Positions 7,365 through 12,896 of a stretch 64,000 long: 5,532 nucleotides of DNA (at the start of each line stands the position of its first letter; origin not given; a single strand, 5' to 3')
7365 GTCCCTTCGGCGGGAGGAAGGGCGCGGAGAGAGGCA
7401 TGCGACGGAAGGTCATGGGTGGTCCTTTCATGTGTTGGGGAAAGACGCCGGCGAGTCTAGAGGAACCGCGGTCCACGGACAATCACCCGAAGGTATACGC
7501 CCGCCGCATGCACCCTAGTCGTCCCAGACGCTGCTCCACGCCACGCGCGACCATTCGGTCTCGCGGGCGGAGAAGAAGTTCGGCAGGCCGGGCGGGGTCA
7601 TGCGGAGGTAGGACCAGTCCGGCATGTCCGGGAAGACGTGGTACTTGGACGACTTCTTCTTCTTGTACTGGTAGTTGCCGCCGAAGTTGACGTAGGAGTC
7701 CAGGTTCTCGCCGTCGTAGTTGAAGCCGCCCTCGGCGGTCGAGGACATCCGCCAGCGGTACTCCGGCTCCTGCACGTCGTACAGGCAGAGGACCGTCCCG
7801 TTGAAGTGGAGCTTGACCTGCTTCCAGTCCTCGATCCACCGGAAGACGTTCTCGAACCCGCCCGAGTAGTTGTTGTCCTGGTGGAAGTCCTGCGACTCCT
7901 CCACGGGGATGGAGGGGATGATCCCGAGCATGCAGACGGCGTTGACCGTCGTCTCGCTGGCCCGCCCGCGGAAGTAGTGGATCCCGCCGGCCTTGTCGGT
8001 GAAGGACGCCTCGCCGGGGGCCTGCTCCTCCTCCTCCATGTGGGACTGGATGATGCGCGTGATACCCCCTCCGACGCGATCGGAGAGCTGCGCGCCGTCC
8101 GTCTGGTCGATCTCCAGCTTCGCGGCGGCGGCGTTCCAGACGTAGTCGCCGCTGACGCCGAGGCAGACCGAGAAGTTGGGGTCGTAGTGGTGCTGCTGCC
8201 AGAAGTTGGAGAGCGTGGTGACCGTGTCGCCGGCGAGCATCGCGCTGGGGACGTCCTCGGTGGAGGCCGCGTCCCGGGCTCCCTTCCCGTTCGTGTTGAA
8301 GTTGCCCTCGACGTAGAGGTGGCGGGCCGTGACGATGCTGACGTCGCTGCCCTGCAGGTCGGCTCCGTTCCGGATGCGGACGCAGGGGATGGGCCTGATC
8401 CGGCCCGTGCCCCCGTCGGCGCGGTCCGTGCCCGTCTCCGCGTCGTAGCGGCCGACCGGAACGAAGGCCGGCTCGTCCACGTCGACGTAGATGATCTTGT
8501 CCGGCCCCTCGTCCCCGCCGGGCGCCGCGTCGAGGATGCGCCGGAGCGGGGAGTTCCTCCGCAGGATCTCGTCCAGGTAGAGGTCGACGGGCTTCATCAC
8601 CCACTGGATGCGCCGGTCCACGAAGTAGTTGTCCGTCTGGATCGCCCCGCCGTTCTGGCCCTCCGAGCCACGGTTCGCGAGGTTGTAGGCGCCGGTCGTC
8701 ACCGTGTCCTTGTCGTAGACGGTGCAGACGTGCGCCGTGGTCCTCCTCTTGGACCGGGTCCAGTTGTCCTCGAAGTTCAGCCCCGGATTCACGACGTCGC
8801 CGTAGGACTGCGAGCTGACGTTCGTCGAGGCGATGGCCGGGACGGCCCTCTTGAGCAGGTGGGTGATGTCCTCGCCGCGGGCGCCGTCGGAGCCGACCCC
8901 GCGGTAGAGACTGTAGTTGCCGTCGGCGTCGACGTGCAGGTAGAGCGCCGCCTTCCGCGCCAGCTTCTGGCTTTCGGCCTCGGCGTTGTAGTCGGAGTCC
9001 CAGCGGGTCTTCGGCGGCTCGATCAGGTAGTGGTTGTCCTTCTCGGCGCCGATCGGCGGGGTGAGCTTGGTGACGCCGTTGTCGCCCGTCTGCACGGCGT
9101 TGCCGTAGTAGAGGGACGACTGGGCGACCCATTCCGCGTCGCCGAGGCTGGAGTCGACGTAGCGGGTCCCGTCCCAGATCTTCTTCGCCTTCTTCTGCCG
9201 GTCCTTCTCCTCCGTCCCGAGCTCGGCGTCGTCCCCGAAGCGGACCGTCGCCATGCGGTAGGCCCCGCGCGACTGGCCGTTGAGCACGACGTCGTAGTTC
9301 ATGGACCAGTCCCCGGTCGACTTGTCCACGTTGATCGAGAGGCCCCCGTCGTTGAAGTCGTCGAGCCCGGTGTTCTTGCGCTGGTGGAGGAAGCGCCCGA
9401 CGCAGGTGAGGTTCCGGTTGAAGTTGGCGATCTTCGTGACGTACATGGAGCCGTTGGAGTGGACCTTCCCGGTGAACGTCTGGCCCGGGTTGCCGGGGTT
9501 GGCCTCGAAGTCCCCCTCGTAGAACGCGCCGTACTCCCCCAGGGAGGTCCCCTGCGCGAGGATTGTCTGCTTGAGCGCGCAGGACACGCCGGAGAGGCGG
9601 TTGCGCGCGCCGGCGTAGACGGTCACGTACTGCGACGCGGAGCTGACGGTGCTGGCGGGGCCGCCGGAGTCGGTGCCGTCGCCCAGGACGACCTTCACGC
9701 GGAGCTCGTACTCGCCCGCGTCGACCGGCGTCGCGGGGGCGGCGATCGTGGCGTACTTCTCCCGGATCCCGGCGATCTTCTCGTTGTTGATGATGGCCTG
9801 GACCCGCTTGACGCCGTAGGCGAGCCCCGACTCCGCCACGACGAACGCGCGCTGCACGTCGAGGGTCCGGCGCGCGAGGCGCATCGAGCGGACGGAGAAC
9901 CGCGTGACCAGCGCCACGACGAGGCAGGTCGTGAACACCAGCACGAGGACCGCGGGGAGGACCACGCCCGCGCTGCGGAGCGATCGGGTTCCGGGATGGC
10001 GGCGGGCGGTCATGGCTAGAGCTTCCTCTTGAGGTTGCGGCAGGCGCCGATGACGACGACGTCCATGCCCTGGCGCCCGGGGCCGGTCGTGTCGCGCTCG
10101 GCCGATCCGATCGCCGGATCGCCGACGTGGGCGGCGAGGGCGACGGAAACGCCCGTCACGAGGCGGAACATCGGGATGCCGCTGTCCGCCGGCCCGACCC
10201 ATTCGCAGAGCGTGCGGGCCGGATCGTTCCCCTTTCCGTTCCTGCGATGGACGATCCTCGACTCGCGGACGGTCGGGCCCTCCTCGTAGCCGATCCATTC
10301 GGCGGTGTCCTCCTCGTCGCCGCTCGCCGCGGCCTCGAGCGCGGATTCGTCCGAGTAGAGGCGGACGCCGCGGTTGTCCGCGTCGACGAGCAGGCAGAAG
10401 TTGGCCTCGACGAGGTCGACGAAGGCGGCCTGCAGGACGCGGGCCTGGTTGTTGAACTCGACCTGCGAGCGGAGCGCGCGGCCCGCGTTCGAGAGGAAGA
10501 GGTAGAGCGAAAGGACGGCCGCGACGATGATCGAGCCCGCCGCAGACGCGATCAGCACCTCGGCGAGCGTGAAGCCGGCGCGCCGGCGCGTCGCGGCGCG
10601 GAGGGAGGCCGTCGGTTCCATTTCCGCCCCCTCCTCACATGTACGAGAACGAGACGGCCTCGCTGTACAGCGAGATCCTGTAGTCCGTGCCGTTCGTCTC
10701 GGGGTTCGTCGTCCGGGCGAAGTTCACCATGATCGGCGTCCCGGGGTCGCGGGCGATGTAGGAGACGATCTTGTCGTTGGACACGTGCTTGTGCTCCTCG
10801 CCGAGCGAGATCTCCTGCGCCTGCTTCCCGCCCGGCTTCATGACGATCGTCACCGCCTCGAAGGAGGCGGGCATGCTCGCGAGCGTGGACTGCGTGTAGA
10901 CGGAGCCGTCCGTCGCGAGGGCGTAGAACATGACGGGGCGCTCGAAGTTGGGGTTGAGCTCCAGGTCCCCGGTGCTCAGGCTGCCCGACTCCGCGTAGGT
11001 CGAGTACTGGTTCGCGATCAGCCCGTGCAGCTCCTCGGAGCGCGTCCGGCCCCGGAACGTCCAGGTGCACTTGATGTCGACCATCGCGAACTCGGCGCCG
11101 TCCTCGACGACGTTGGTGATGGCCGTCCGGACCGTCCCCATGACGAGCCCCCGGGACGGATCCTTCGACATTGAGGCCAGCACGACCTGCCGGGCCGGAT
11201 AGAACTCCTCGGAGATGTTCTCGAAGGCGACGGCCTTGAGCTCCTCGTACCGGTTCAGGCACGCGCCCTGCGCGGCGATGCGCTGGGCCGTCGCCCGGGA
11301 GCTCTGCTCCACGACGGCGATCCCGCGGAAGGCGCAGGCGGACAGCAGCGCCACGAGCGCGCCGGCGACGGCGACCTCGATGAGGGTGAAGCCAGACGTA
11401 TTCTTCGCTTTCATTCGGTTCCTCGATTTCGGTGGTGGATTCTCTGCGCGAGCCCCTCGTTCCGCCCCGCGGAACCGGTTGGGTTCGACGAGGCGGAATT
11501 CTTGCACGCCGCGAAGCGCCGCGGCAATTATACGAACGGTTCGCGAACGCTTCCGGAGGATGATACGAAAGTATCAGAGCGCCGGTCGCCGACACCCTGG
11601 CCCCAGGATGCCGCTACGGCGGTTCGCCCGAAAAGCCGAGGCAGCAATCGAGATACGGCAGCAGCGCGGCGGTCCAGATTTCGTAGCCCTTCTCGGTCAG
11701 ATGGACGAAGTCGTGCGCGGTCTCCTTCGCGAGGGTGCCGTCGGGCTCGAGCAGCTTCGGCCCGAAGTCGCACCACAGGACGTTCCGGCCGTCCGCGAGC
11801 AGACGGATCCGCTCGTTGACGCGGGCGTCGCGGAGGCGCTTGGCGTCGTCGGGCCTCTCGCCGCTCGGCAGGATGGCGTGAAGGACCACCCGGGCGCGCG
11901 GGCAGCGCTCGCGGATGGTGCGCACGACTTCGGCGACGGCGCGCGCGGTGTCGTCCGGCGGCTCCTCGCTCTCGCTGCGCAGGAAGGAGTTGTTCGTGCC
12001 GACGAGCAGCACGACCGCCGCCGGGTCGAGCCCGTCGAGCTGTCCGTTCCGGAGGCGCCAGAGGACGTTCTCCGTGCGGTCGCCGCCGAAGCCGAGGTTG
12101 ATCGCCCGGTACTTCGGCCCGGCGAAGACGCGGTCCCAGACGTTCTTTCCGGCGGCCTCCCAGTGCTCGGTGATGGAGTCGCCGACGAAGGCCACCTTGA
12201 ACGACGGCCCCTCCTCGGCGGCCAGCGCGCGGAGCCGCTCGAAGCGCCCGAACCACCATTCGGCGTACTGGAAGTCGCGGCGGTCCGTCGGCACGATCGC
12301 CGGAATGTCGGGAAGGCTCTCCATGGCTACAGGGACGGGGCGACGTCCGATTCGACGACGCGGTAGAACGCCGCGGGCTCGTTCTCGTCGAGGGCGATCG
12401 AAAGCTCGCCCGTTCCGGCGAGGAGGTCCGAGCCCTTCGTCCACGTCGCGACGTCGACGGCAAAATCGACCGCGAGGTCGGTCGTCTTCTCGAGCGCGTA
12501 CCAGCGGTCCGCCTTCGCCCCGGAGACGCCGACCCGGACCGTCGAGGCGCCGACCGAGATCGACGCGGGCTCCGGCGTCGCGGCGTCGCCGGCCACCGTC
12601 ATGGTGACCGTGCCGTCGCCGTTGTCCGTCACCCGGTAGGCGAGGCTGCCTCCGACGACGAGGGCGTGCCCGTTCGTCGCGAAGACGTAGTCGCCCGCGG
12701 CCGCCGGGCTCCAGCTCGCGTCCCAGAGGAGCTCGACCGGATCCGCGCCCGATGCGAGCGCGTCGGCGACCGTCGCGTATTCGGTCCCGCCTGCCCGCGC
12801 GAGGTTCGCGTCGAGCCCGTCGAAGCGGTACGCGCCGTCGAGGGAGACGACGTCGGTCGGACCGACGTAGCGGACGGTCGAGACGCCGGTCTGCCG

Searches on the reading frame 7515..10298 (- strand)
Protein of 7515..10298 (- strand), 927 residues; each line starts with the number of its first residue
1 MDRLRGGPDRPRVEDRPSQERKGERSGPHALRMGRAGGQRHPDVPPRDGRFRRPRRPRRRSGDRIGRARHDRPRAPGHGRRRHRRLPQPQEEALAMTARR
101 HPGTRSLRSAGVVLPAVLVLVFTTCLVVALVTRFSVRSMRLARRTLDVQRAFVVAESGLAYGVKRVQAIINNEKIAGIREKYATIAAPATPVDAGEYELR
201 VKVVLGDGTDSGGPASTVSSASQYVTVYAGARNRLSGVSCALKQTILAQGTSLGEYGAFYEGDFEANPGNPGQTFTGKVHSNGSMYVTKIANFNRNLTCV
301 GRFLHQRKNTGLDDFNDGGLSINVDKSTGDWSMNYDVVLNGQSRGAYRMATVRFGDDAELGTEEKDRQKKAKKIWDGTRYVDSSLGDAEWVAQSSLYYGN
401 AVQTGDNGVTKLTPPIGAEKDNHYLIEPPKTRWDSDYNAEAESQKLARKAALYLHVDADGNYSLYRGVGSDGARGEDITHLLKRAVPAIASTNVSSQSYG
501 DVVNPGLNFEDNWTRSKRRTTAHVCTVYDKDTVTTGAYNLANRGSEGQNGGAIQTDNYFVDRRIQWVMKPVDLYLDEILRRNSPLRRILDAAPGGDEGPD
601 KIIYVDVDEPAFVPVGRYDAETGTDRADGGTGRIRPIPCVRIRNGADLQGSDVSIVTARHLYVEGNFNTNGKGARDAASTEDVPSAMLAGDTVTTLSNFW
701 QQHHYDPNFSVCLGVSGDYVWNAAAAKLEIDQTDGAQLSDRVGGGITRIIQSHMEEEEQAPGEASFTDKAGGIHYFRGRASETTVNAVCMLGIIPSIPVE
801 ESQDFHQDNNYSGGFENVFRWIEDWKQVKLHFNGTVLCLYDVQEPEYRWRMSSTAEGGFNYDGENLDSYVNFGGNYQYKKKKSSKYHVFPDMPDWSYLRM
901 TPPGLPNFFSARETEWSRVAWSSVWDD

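Call 21: search_protein_families(library=pfam, proteins=[window:7515-10298:-], max_evalue=0.001)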
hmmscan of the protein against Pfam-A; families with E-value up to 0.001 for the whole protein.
window:7515-10298:- (927 aa): 0 families

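Call 59: search_solved_structures(query=window:7515-10298:-, max_evalue=1)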
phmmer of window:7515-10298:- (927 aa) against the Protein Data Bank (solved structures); distinct sequences matched with E-value up to 1: 0.

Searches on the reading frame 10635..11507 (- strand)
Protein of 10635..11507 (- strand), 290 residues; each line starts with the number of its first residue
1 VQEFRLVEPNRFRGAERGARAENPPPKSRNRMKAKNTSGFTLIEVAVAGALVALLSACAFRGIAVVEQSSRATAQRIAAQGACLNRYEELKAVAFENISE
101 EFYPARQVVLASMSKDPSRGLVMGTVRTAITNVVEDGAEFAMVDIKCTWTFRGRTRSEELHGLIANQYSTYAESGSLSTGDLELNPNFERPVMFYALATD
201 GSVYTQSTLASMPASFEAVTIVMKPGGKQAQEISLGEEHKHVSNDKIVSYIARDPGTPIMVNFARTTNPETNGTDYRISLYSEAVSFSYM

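Call 21: search_protein_families(library=pfam, proteins=[window:10635-11507:-], max_evalue=0.001)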
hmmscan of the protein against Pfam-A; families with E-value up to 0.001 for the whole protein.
window:10635-11507:- (290 aa): 0 families

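Call 60: search_solved_structures(query=window:10635-11507:-, max_evalue=1)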
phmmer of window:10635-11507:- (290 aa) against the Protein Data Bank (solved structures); distinct sequences matched with E-value up to 1: 2.
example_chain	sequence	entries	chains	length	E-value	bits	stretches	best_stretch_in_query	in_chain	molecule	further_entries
9egp_A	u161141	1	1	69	0.034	16.6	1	32-74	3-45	Geopilin domain 1 protein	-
7tgg_A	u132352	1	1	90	0.18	14.2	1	31-65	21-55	Geopilin domain 1 protein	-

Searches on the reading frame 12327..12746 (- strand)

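Call 43: search_protein_families(library=pfam, proteins=[window:12327-12746:-], max_evalue=1)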
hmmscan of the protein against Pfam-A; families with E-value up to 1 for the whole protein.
window:12327-12746:- (139 aa): 3 families
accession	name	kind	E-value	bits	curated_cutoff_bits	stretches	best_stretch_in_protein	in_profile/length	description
PF20597.4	pAdhesive_15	-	0.0065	16.8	23.8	1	19-114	48-124/254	Putative Ice-binding-like adhesive domain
PF19079.5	CFSR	-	0.095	13.4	27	1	38-52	10-24/49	Collagen-flanked surface repeat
PF09134.16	Invasin_D3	-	0.11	13.5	33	1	9-76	30-84/98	Invasin, domain 3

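Call 44: search_protein_families(library=ncbifam, proteins=[window:12327-12746:-], max_evalue=1)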
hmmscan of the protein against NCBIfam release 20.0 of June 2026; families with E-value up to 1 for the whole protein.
window:12327-12746:- (139 aa): 1 family
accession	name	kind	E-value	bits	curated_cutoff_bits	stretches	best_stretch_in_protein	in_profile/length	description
TIGR04203.1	RPT_S_cricet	repeat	0.21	11.8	60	1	39-51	6-18/38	TIGR04203-type repeat-containing surface protein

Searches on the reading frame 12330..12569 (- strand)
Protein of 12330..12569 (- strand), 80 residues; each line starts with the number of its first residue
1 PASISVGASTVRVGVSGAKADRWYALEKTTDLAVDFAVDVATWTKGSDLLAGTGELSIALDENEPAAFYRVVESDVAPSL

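Call 62: search_protein_representatives(protein=window:12330-12569:-)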
Query: 80 residues. Proteins with E-value up to 0.001 (for the whole library): 30; up to 1e-10: 18; up to 1e-30: 0. The best 30 are listed.
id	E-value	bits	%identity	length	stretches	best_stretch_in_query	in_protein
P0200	9.8e-30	117.7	67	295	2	2-78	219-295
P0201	1.3e-22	95.1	66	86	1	2-78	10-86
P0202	1.4e-21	91.8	64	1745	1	3-79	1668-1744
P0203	3.2e-21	90.7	63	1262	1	3-78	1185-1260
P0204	6.1e-21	89.8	64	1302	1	1-78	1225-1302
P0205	4.3e-20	87.1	64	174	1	2-78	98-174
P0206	1.4e-19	85.5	64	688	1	1-75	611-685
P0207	2.5e-18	81.5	58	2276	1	1-78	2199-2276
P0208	3.2e-18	81.2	61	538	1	3-78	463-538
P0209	4.6e-18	80.7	59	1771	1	1-78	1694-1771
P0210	2.0e-17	78.6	65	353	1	11-78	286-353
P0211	5.8e-17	77.2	32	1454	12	2-53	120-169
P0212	3.7e-16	74.6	60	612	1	6-78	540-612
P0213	1.5e-14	69.5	55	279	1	2-78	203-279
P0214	9.5e-13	63.8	47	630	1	2-78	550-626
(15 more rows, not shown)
